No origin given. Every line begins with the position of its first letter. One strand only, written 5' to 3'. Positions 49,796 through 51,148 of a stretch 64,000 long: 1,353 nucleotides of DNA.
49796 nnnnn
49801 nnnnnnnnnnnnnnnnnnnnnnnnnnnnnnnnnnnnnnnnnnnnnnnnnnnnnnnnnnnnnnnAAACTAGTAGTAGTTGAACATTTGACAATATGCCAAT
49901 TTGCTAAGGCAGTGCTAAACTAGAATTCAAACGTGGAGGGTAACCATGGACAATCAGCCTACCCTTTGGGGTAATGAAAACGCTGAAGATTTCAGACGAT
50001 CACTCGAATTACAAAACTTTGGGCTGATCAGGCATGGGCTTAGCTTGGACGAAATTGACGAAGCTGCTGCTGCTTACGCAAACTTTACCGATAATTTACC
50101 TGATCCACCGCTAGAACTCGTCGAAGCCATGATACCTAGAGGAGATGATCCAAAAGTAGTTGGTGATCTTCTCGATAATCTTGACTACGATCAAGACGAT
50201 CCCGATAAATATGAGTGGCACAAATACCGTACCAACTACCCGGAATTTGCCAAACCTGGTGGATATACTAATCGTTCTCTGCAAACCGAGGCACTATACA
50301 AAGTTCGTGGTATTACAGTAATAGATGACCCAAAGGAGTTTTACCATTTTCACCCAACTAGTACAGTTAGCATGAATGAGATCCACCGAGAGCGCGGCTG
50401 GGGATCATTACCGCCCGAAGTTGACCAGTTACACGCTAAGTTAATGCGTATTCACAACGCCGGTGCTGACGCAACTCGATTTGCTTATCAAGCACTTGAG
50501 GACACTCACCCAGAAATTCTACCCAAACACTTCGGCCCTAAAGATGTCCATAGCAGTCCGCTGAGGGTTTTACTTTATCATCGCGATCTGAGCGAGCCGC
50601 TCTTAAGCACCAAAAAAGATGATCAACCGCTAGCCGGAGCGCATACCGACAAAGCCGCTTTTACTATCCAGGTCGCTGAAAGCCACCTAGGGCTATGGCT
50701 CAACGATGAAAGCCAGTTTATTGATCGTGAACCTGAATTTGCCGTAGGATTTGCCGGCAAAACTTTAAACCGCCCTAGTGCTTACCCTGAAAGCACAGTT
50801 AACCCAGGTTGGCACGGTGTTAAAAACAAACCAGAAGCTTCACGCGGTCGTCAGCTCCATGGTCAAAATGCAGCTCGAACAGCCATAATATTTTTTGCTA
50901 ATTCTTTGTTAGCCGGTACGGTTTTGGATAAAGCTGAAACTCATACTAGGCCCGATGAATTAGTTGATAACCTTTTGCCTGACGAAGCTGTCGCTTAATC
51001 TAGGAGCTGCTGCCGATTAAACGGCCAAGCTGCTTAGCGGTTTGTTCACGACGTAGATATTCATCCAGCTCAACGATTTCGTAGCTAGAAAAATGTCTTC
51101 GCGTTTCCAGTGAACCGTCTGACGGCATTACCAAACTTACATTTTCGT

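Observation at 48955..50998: Oxygen-dependent pair: soluble acyl-ACP desaturase next to a 2OG-Fe(II) oxygenase, with no fatty-acid synthesis genes in this window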

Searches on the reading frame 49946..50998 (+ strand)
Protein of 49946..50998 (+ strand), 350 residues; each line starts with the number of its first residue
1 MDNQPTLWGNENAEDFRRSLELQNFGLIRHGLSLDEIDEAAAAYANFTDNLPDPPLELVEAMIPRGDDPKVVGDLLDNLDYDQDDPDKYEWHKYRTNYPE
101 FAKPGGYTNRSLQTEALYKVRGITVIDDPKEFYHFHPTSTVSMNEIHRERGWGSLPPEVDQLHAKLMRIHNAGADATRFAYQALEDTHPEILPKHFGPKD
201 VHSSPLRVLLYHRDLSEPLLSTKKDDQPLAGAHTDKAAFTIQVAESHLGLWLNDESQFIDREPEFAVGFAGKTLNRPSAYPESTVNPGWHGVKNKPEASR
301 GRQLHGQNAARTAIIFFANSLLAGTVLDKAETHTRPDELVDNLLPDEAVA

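Call 3: search_protein_families(library=pfam, proteins=[window:49946-50998:+], max_evalue=0.01)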
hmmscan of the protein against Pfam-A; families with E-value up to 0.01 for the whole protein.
window:49946-50998:+ (350 aa): 0 families
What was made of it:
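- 49946..50998 (+): Divergent IPNS/T7H-type 2OG-Fe(II) oxygenase (OX), 350 aa. It is a native backbone gene belonging to a family found only in Saccharibacteria. No Pfam hit (call 3).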

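Call 4: search_protein_families(library=ncbifam, proteins=[window:49946-50998:+], max_evalue=0.01)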
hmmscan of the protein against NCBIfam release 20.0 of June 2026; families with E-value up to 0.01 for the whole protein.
window:49946-50998:+ (350 aa): 0 families

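Call 8: search_solved_structures(query=window:49946-50998:+, max_evalue=10, show_alignments=2)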
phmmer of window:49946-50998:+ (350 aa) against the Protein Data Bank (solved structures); distinct sequences matched with E-value up to 10: 10.
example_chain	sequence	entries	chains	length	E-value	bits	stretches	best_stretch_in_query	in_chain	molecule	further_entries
6rd4_0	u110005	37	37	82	0.031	16.7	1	168-205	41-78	ASA-10: Polytomella F-ATP synthase associated subunit 10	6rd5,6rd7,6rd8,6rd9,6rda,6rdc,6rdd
5o59_A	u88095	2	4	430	0.31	13.4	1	8-108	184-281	Glucanase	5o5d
2job_A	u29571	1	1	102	0.92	11.8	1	240-318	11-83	antilipopolysaccharide factor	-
4p1h_A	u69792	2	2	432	1.4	11.2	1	9-107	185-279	Exoglucanase 1 | Glucanase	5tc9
1cel_A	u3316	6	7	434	1.4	11.2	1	9-107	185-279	1,4-BETA-D-GLUCAN CELLOBIOHYDROLASE I | EXOGLUCANASE 1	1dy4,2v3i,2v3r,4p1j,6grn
8fvh_N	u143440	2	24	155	1.4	11.2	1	89-114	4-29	E217 head-to-tail connector protein gp27 | gp28 Head-to-tail protein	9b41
4d5q_A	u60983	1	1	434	1.4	11.2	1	9-107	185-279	CELLULOSE 1,4-BETA-CELLOBIOSIDASE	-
4c4c_A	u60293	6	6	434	1.4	11.2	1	9-107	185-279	CELLULOSE 1,4-BETA-CELLOBIOSIDASE | 1,4-BETA-D-GLUCAN CELLOBIOHYDROLASE I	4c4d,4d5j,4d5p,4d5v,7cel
4v0z_A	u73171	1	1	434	1.5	11.1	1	9-107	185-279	CELLOBIOHYDROLASE CEL7A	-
6rwf_A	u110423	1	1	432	2.5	10.4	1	9-107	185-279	Glucanase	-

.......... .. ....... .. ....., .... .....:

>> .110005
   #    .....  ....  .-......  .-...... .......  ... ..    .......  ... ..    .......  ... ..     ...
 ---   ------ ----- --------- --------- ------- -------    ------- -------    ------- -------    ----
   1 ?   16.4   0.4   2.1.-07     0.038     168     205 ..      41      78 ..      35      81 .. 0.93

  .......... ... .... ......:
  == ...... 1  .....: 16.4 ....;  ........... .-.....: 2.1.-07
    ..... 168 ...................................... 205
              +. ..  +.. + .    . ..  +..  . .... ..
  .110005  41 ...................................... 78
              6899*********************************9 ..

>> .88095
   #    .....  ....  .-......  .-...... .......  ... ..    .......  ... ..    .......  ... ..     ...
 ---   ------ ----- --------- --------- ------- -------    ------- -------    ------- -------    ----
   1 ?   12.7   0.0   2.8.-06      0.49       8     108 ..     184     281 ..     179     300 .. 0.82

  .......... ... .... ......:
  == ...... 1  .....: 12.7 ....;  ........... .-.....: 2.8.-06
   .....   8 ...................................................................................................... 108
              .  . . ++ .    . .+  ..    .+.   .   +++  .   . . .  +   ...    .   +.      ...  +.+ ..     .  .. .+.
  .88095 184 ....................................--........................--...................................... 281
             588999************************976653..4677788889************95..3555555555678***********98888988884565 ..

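Call 9: find_homologous_proteins(query=window:49946-50998:+)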
Query window:49946-50998:+ (350 aa): 53 proteins with E <= 0.001 among 5510 candidates.
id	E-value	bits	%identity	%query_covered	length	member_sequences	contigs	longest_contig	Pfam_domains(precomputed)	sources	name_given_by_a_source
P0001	3.7e-239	811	100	100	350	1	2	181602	-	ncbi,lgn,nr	ncbi:MAG TPA: hypothetical protein VLF39_04065 [Candidatus Saccharimonadales bacterium]|nr:hypotheti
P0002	4.3e-111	390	56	96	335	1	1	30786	-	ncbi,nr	ncbi:MAG: hypothetical protein JWS12_467 [Candidatus Saccharibacteria bacterium]|nr:hypothetical pro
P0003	1.8e-94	335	50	92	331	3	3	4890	-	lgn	-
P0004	3.9e-93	331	52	89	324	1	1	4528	-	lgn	-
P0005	2.7e-90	321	50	95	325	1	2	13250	-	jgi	jgi:hypothetical protein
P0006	3.7e-83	298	49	92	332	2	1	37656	-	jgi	jgi:hypothetical protein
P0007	6.2e-82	294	53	76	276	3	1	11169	-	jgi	jgi:hypothetical protein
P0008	1.2e-78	283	49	91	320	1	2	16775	-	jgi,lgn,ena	-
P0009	7.5e-78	280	47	93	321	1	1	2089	-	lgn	-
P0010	3.2e-73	265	44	95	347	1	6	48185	-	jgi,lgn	jgi:hypothetical protein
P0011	5.0e-72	261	43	93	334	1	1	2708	-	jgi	jgi:hypothetical protein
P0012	4.1e-71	258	43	95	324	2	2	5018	-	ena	-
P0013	4.2e-71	258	42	95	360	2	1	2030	-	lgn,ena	-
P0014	1.2e-69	253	43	95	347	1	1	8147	-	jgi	jgi:hypothetical protein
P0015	3.9e-68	248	45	92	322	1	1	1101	-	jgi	jgi:hypothetical protein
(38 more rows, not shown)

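Call 14: find_related_loci(query=A1, collection=genome_contigs, flank=10000)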
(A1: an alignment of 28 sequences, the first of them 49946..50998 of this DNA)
Query A1 (350 aa) in genome_contigs; peptide patterns used: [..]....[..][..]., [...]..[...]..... (x = any residue, [..] = any of these).
84 stretches matched a pattern; 15 encode a relative of the query (tblastn E <= 1e-3); 15 distinct loci.
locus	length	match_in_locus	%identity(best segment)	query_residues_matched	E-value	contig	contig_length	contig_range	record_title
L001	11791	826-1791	56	15-350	1e-115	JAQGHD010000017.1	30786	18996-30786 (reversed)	MAG: Candidatus Saccharibacteria bacterium isolate RYN_424 scaffold_2655334, whole genome shotgun sequence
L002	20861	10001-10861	43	23-320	2e-69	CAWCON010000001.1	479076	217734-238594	MAG: uncultured Candidatus Saccharibacteria bacterium isolate MFD04540.bin.1.28 genome assembly, contig: contig_16149, w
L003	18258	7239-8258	43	2-333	4e-83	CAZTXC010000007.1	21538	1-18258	MAG TPA_asm: uncultured Candidatus Saccharibacteria bacterium isolate SRP342105_co1_323 genome assembly, contig: NODE_32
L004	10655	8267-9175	41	23-334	3e-64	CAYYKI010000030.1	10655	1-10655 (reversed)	MAG TPA_asm: uncultured Candidatus Saccharibacteria bacterium isolate SRP173033_co2_247 genome assembly, contig: NODE_33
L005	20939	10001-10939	39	13-335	6e-62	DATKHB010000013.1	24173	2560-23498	MAG TPA_asm: Candidatus Saccharimonadales bacterium isolate SMAG_U14566 k141_98537, whole genome shotgun sequence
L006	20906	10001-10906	39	25-334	7e-57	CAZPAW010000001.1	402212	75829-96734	MAG TPA_asm: uncultured Candidatus Saccharibacteria bacterium isolate SRP300315_co1_57 genome assembly, contig: NODE_2_l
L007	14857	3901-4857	37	9-319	3e-55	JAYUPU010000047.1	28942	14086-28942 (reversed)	MAG: bacterium isolate GL109_DN_metabinner_7 GL109_DN_metabinner_7_46, whole genome shotgun sequence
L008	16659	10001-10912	37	26-335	6e-54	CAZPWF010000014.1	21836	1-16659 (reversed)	MAG TPA_asm: uncultured Candidatus Saccharibacteria bacterium isolate SRP170004_co1_152 genome assembly, contig: NODE_36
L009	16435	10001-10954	36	16-335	7e-54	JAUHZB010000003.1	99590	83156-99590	MAG: bacterium isolate 3_bin.93 NODE_367_length_99590_cov_1.362798, whole genome shotgun sequence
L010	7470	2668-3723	34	1-335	1e-53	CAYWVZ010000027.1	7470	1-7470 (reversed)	MAG TPA_asm: uncultured Candidatus Saccharibacteria bacterium isolate SRP344714_co2_350 genome assembly, contig: NODE_26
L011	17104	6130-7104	36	3-333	1e-53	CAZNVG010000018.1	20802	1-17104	MAG TPA_asm: uncultured Candidatus Saccharibacteria bacterium isolate SRP342105_co1_34 genome assembly, contig: NODE_339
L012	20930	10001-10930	37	16-335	7e-53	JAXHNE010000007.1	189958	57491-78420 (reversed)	MAG: Candidatus Saccharibacteria bacterium isolate Salar_de_Ascotan_soil_MAG_ASO77 contig_11226_polypolish, whole genome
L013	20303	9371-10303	38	18-335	1e-52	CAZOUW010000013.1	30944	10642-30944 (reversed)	MAG TPA_asm: uncultured Candidatus Saccharibacteria bacterium isolate SRP133034_co1_52 genome assembly, contig: NODE_137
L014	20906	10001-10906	38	23-321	8e-53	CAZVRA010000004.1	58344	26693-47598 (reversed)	MAG TPA_asm: uncultured Candidatus Saccharibacteria bacterium isolate SRP170004_co1_546 genome assembly, contig: NODE_62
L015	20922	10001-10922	32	23-335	3e-32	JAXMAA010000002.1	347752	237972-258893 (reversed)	MAG: Candidatus Saccharimonadales bacterium isolate STL-PAT16 C2.208.fa-2, whole genome shotgun sequence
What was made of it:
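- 49946..50998 (+): All 15 genome loci are Saccharibacteria (call 14).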

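Call 19: predict_structure(alignment_id=A1)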
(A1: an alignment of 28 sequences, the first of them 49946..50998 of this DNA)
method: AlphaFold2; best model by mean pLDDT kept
length: 350 residues; sequences in the alignment: 28
mean_pLDDT: 89.6   pTM: 0.88
mean pLDDT of the five models: 89.6, 88.5, 88.2, 88.0, 87.4
residues with pLDDT >= 90: 254; 70-90: 61; 50-70: 17; < 50: 18
segments of 3 or more residues with pLDDT < 50: 1-8, 216-222, 348-350
pLDDT, mean of each block of 10 residues (from residue 1): 44 88 94 97 98 98 96 95 97 97 93 97 93 97 98 98 98 95 86 81 95 64 67 95 97 91 96 91 93 94 93 96 87 83 55
secondary structure, 60 per line:
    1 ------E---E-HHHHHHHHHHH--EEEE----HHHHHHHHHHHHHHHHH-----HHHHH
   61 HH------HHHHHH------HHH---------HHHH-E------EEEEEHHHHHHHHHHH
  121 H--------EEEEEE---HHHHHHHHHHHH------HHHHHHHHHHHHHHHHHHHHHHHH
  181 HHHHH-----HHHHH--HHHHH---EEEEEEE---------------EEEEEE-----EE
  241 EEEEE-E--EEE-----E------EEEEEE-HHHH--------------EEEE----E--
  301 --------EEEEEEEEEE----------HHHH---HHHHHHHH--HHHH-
elements in order: H13-23 E26-29 H34-50 H56-62 H69-74 H93-96 E105-109 H110-121 E130-135 H139-150 H157-185 H191-195 H198-202 E206-212 E228-233 E239-245 E250-252 E265-270 H272-275 E290-293 E309-318 H329-332 H336-343 H346-349
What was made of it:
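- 49946..50998 (+): AF2 pLDDT is 89.6 (call 19).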

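Call 23: fold_search(model_id=the predicted structure, library=pdb)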
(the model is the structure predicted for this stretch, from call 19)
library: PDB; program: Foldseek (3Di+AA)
matches with E <= 10: 431; with E <= 0.001: 171
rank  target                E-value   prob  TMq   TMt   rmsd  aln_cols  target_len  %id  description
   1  5c3r_D                9.0e-10  1.00  0.49  0.52   9.1       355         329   17  Crystal structure of the full-length Neurospora crassa T7H in complex with alpha-KG and 5-hydroxymethyluracil (5hmU) (released 2015-10-21)
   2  5c3p_A                1.4e-09  1.00  0.49  0.51  11.3       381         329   17  Crystal structure of the full-length Neurospora crassa T7H in complex with alpha-KG (released 2015-10-21)
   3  5c3r_A                1.6e-09  1.00  0.41  0.43  10.6       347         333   18  Crystal structure of the full-length Neurospora crassa T7H in complex with alpha-KG and 5-hydroxymethyluracil (5hmU) (released 2015-10-21)
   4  3on7_B                1.7e-09  1.00  0.50  0.61   8.8       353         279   17  Crystal structure of a Putative oxygenase (SO_2589) from Shewanella oneidensis at 2.20 A resolution (released 2010-09-15)
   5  3on7_A                2.9e-09  1.00  0.51  0.65   8.5       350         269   16  Crystal structure of a Putative oxygenase (SO_2589) from Shewanella oneidensis at 2.20 A resolution (released 2010-09-15)
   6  5c3p_D                3.1e-09  1.00  0.49  0.56   8.6       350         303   17  Crystal structure of the full-length Neurospora crassa T7H in complex with alpha-KG (released 2015-10-21)
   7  3on7_C                3.3e-09  1.00  0.49  0.61   8.5       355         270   17  Crystal structure of a Putative oxygenase (SO_2589) from Shewanella oneidensis at 2.20 A resolution (released 2010-09-15)
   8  5c3p_B                3.5e-09  1.00  0.52  0.55   6.6       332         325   17  Crystal structure of the full-length Neurospora crassa T7H in complex with alpha-KG (released 2015-10-21)
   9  5c3s_A                3.5e-09  1.00  0.48  0.50   8.8       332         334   17  Crystal structure of the full-length Neurospora crassa T7H in complex with alpha-KG and 5-formyluracil (5fU) (released 2015-10-21)
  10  5c3q_D                3.5e-09  1.00  0.49  0.51   9.7       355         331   16  Crystal structure of the full-length Neurospora crassa T7H in complex with alpha-KG and thymine (T) (released 2015-10-21)
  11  3on7_D                4.2e-09  1.00  0.51  0.64   8.3       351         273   17  Crystal structure of a Putative oxygenase (SO_2589) from Shewanella oneidensis at 2.20 A resolution (released 2010-09-15)
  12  8xc3_B                5.0e-09  1.00  0.48  0.49   6.5       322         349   14  Crystal structure of ZmHSL1A-MBQ complex (released 2024-10-02)
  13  3oox_B                5.9e-09  1.00  0.51  0.58   5.8       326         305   16  Crystal structure of a putative 2OG-Fe(II) oxygenase family protein (CC_0200) from CAULOBACTER CRESCENTUS at 1.44 A re (released 2010-12-01)
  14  5c3p_C                5.9e-09  1.00  0.49  0.52  10.2       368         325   17  Crystal structure of the full-length Neurospora crassa T7H in complex with alpha-KG (released 2015-10-21)
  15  8y4u                  7.0e-09  1.00  0.50  0.57   5.7       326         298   13  Crystal structure of a His1 from oryza sativa (released 2024-02-28)
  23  5c3r_B                1.7e-08  1.00  0.50  0.55   6.2       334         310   17  Crystal structure of the full-length Neurospora crassa T7H in complex with alpha-KG and 5-hydroxymethyluracil (5hmU) (released 2015-10-21)
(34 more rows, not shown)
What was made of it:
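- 49946..50998 (+): Foldseek gives T7H 5c3r at E 9e-10, plus 3on7, 3oox and IPNS (call 23).
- On IPNS-like / DOXC 2OG-Fe(II) oxygenase (PF03171 + PF14226): All 50 listed are 2OG/IPNS-type, with 315-380 aligned columns and TM about 0.5 (call 23).
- Checked: The AF2 model (pLDDT 89.6, call 19) matches IPNS/DAOCS/T7H-type 2OG oxygenases over its full length (Foldseek E 9e-10 and weaker, call 23).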

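Call 57: search_protein_representatives(alignment_id=A1)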
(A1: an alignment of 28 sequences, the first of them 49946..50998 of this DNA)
Query: 28 sequences, 320 profile positions. Proteins with E-value up to 0.001 (for the whole library): 436; up to 1e-10: 201; up to 1e-30: 32. The best 150 are listed.
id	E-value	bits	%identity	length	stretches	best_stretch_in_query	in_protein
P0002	1.9e-127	441.0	-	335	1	4-318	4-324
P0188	3.3e-127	440.2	-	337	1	3-317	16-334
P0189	5.7e-121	419.7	-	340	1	3-318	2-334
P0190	1.9e-120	418.0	-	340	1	4-317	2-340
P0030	2.5e-120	417.6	-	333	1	10-318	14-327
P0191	1.8e-112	391.8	-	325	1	8-317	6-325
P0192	4.7e-112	390.4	-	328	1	3-317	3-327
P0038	7.2e-111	386.5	-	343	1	10-318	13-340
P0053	2.1e-110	385.0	-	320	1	4-317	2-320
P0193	2.7e-106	371.5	-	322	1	2-318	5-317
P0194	1.9e-96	339.1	-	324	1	9-315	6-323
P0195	6.7e-90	317.6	-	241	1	85-317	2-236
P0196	7.6e-89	314.2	-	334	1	9-316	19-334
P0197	7.4e-84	297.8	-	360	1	8-315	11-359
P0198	4.9e-78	278.6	-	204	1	3-206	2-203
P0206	2.1e-44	168.1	-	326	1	13-315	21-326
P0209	1.4e-38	149.0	-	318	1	30-315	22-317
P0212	5.6e-33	130.6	-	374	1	9-315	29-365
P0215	9.4e-32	126.6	-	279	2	90-316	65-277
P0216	1.6e-29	119.2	-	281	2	116-315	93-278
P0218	5.0e-29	117.6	-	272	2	115-317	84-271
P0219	5.7e-29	117.4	-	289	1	108-317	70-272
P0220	1.2e-28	116.3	-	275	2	114-315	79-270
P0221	1.3e-28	116.2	-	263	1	115-316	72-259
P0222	1.4e-28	116.1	-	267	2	114-314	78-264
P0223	1.6e-28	115.9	-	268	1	115-316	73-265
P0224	2.7e-28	115.2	-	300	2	116-317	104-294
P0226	3.9e-28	114.7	-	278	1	105-316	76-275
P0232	1.2e-26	109.8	-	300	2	95-317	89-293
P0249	1.0e-24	103.4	-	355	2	110-316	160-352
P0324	3.4e-16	75.4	-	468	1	110-314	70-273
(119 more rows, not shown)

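Call 58: search_protein_families(library=pfam, proteins=[P0206, P0209, P0212, P0215, P0216, P0219, P0224, P0232, P0249, P0324], max_evalue=0.01)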
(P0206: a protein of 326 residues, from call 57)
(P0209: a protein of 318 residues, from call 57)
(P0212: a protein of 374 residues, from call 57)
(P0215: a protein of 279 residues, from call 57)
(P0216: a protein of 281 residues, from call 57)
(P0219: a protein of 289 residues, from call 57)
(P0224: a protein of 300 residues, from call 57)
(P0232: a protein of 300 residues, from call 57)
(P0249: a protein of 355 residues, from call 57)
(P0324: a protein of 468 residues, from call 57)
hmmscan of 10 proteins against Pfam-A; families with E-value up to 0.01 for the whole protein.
P0206 (326 aa): 0 families

P0209 (318 aa): 0 families

P0212 (374 aa): 0 families

P0215 (279 aa): 0 families

P0216 (281 aa): 2 families
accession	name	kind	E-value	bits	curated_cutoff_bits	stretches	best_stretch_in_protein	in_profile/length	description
PF03171.26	2OG-FeII_Oxy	-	0.00024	21.8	23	1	170-265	10-100/101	2OG-Fe(II) oxygenase superfamily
PF14226.12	DIOX_N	-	0.0032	18.6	27.3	1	45-108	41-101/117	non-haem dioxygenase in morphine synthesis N-terminal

P0219 (289 aa): 0 families

P0224 (300 aa): 0 families

P0232 (300 aa): 1 family
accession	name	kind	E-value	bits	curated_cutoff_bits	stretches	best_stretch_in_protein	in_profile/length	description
PF03171.26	2OG-FeII_Oxy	-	0.00021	22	23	1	182-277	8-99/101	2OG-Fe(II) oxygenase superfamily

P0249 (355 aa): 0 families

P0324 (468 aa): 5 families
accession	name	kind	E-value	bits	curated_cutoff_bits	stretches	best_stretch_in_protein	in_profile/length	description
PF00805.28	Pentapeptide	-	2.5e-30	104.1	20.2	5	422-460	2-40/40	Pentapeptide repeats (8 copies)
PF13599.13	Pentapeptide_4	-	8.1e-22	77.5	38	2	332-408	2-78/78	Pentapeptide repeat region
PF13576.12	Pentapeptide_3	-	1e-10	42.1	27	1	418-461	1-47/48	Pentapeptide repeats (9 copies)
PF25296.1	Decapeptide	-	1.4e-06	28.5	45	1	391-458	5-72/74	Decapeptide repeat region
PF03171.26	2OG-FeII_Oxy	-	0.0066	17.2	23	0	161-261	5-100/101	2OG-Fe(II) oxygenase superfamily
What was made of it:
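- On IPNS-like / DOXC 2OG-Fe(II) oxygenase (PF03171 + PF14226): More distant relatives of the OX family reach only sub-threshold PF03171 (E 2e-4) and PF14226 (E 3e-3) (call 58).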

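Call 59: find_encoding_contigs(protein=P0216, flank=5000, max_places=3)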
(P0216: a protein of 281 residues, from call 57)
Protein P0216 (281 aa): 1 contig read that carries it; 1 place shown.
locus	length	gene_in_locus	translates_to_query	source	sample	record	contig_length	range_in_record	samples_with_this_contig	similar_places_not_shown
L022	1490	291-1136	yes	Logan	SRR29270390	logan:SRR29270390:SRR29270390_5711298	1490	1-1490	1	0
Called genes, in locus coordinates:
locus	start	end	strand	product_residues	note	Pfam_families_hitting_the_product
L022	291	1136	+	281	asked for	-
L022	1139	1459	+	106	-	-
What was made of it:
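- Tried and rejected: The context of a distant OX relative (P0216) was uninformative (call 59).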

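Call 60: list_cluster_members(proteins=[P0215, P0218, P0219, P0220, P0221, P0222, P0223, P0224, P0226, P0232])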
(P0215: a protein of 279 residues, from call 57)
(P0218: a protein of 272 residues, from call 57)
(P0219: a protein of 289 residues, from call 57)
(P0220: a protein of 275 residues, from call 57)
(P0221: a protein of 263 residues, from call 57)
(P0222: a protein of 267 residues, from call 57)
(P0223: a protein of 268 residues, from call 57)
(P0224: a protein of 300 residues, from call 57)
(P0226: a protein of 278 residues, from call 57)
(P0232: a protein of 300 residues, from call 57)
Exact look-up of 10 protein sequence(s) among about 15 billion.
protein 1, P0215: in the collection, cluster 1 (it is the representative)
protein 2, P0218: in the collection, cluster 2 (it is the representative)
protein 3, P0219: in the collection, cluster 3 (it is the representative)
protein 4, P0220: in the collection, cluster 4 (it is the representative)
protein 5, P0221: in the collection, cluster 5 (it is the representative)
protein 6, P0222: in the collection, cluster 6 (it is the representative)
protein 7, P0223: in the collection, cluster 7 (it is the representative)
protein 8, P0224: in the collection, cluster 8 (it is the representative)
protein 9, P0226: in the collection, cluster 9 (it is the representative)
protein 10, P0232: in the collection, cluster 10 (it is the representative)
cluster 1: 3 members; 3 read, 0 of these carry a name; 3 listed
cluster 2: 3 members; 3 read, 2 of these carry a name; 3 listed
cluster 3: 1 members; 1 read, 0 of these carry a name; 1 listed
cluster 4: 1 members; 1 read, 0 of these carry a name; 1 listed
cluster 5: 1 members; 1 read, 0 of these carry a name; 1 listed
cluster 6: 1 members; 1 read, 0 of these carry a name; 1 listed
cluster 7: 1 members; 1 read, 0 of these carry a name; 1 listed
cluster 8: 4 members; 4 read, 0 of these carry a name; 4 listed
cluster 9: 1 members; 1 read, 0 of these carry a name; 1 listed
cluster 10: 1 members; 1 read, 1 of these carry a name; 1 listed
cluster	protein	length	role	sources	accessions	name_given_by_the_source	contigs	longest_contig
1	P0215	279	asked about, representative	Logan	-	-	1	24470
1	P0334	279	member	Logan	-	-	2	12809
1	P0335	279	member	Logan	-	-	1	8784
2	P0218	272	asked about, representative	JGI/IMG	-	isopenicillin N synthase-like dioxygenase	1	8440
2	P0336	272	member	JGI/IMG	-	isopenicillin N synthase-like dioxygenase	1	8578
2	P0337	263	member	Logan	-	-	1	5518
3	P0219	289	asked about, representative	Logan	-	-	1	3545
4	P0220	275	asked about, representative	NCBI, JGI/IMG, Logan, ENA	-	-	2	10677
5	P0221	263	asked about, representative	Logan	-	-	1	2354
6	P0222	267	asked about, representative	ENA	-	-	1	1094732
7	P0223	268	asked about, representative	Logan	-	-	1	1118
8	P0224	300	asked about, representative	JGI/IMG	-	-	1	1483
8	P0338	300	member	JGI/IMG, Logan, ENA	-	-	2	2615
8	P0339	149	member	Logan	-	-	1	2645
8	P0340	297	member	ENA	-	-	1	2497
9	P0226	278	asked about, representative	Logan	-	-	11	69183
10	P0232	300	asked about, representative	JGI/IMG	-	isopenicillin N synthase-like dioxygenase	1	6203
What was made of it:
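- Closest known: IPNS-like / DOXC-type 2OG-Fe. Same: JGI names more distant relatives 'isopenicillin N synthase-like dioxygenase' (call 60).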
